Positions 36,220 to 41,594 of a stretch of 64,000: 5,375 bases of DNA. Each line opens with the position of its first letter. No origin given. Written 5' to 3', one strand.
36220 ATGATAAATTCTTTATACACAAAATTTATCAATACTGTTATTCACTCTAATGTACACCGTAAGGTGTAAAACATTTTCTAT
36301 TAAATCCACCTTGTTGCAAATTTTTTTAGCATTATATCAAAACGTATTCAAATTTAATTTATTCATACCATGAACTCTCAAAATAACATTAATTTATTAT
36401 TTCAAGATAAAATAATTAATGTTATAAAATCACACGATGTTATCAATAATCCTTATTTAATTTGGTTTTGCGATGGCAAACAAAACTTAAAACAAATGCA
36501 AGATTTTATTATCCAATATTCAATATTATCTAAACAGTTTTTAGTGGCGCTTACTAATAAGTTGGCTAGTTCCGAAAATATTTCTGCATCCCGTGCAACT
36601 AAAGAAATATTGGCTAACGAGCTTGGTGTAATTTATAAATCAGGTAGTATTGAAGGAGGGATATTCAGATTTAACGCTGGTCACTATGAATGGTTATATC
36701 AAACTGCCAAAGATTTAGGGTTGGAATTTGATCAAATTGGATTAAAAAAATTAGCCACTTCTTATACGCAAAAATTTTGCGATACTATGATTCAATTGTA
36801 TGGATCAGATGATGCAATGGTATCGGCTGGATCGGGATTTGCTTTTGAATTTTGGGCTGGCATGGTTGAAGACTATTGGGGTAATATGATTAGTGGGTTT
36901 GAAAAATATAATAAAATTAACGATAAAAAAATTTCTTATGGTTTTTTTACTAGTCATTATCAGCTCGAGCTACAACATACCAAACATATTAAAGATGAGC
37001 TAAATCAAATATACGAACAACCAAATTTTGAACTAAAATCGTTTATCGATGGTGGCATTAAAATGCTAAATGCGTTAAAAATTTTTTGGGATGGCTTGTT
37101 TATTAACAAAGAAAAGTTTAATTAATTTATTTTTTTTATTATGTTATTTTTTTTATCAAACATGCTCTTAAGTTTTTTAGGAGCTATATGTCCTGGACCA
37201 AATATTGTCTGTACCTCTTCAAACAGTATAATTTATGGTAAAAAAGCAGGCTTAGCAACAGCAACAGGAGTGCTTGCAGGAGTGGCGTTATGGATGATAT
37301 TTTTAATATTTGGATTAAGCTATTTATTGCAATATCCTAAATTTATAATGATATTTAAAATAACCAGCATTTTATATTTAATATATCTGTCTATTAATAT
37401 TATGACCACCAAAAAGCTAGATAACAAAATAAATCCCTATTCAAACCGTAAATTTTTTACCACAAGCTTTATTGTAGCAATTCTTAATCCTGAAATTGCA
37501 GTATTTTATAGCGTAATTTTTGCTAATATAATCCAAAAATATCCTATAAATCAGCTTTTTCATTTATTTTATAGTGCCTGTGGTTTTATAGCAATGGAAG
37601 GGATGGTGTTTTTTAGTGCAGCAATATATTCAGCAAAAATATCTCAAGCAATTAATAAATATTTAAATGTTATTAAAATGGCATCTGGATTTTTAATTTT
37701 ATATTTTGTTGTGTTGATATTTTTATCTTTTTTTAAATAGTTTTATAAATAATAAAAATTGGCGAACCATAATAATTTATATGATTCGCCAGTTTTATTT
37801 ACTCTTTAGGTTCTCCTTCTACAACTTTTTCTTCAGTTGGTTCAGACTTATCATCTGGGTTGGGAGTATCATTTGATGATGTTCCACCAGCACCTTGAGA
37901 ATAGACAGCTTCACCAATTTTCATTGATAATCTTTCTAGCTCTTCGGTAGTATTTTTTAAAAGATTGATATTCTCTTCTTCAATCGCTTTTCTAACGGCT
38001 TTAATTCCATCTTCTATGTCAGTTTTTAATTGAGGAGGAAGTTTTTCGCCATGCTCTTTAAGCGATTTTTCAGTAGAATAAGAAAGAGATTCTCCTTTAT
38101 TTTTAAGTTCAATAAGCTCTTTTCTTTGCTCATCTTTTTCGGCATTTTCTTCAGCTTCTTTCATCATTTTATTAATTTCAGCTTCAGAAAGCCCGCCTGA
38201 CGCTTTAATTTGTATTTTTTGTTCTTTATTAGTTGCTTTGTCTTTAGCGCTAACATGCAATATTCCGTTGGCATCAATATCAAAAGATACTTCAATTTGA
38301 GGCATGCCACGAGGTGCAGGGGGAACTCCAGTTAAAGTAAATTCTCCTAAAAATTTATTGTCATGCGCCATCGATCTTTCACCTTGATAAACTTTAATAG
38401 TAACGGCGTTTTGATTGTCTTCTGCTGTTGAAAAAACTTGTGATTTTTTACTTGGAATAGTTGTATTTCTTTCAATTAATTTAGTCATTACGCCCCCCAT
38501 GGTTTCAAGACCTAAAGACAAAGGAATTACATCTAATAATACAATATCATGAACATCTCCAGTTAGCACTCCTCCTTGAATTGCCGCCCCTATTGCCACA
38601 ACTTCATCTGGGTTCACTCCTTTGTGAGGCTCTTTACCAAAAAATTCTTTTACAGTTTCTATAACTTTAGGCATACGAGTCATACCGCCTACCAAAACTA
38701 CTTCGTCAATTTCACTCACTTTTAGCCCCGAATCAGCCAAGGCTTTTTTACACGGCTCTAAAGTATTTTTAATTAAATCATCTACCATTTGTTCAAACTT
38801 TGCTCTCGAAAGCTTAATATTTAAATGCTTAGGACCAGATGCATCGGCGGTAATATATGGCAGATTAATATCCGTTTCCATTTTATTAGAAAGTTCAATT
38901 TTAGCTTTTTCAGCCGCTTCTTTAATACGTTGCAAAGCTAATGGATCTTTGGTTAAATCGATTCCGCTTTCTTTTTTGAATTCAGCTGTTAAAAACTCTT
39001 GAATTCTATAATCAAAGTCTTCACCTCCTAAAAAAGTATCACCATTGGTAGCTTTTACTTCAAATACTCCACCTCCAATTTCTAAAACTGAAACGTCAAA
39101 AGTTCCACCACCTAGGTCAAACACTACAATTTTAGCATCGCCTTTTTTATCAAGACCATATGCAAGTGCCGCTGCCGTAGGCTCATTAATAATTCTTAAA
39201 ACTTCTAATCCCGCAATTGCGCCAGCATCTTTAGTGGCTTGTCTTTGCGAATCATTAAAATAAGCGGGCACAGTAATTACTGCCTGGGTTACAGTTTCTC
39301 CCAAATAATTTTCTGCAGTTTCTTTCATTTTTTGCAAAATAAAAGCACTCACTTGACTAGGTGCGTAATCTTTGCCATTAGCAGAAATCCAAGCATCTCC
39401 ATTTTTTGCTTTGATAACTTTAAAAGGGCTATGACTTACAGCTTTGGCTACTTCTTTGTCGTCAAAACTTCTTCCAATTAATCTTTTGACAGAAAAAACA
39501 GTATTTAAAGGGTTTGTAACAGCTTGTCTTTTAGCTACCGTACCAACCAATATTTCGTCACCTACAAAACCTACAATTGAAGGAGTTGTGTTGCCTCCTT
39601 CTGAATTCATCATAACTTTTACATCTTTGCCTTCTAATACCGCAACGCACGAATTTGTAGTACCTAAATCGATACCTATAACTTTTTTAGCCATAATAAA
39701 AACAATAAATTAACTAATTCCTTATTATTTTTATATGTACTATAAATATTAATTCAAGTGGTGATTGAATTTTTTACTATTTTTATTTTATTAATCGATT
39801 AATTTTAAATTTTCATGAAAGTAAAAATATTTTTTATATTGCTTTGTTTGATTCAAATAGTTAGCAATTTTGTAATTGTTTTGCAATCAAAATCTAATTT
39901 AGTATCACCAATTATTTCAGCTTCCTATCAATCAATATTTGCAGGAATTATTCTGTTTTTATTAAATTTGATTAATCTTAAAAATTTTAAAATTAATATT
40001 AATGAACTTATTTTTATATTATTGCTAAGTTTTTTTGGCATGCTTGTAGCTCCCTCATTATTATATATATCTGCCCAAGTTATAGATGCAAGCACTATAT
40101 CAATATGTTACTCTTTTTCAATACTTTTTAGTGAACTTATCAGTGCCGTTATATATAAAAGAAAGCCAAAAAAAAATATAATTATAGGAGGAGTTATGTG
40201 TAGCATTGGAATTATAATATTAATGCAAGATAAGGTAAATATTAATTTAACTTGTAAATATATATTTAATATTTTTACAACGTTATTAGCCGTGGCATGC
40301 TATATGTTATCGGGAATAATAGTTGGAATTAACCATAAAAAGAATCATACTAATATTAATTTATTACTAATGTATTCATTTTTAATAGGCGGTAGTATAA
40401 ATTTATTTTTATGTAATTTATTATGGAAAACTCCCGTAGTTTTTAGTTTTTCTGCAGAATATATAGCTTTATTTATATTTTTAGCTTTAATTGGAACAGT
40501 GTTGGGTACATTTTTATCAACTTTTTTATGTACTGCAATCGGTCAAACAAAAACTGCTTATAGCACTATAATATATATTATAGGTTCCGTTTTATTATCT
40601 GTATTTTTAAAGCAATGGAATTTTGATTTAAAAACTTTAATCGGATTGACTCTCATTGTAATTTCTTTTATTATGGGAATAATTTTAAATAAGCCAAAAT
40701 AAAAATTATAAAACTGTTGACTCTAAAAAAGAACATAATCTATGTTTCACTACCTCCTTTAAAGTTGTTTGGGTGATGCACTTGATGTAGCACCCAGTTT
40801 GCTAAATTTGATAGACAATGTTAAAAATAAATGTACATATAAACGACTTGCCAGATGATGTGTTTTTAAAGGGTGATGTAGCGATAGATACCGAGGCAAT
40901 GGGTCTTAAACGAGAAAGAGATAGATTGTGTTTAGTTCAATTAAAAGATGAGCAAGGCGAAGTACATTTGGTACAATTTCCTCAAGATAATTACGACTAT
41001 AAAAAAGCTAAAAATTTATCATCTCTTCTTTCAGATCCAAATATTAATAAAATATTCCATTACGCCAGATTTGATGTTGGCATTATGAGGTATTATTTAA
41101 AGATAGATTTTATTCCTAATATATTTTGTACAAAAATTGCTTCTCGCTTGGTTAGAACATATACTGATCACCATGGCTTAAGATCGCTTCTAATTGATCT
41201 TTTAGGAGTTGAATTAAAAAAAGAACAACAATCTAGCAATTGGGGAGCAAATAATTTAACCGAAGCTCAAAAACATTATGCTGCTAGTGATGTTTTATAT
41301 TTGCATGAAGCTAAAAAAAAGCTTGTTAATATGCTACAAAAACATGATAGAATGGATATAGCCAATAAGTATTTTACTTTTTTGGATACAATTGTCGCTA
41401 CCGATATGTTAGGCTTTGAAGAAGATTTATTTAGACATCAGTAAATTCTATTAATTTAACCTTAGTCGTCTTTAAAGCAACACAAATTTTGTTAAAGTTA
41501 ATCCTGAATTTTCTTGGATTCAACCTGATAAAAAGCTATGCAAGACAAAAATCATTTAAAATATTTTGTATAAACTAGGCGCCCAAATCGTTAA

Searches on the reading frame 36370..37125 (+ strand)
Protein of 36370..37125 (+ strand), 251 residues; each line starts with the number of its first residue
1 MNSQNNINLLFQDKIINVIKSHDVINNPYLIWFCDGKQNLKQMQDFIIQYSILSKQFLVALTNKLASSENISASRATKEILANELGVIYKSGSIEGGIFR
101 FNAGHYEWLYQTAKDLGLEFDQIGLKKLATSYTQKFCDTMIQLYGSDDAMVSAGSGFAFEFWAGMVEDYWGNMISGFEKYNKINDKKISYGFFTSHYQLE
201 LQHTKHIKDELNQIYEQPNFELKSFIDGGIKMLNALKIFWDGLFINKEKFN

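Call 22: search_protein_families(library=pfam, proteins=[window:36370-37125:+], max_evalue=0.001)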
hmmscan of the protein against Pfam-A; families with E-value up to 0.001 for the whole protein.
window:36370-37125:+ (251 aa): 1 family
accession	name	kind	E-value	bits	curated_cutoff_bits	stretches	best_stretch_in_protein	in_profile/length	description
PF14518.11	Haem_oxygenas_2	-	0.00073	19.8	28.9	1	46-216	3-156/177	Iron-containing redox enzyme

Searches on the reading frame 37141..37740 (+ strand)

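Call 22: search_protein_families(library=pfam, proteins=[window:37141-37740:+], max_evalue=0.001)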
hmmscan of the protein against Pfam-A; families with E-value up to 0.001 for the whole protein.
window:37141-37740:+ (199 aa): 1 family
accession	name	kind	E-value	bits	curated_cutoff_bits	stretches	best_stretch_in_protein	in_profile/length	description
PF01810.24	LysE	-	5.3e-23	81.9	25.6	1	14-192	3-188/193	LysE type translocator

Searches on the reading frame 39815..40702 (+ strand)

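Call 22: search_protein_families(library=pfam, proteins=[window:39815-40702:+], max_evalue=0.001)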
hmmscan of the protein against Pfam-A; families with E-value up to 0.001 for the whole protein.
window:39815-40702:+ (295 aa): 1 family
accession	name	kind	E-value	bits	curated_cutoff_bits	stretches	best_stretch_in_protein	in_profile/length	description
PF00892.27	EamA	-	4.5e-15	56.6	28.2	1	7-137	6-134/135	EamA-like transporter family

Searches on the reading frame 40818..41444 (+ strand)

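Call 22: search_protein_families(library=pfam, proteins=[window:40818-41444:+], max_evalue=0.001)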
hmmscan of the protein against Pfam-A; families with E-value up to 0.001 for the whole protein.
window:40818-41444:+ (208 aa): 2 families
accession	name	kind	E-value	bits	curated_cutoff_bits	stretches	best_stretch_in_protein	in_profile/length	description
PF01612.26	DNA_pol_A_exo1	-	9.7e-38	130.1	23.6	1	19-174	21-173/173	3'-5' exonuclease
PF13482.12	RNase_H_2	-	8.3e-05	23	22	1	23-105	3-86/165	RNase_H superfamily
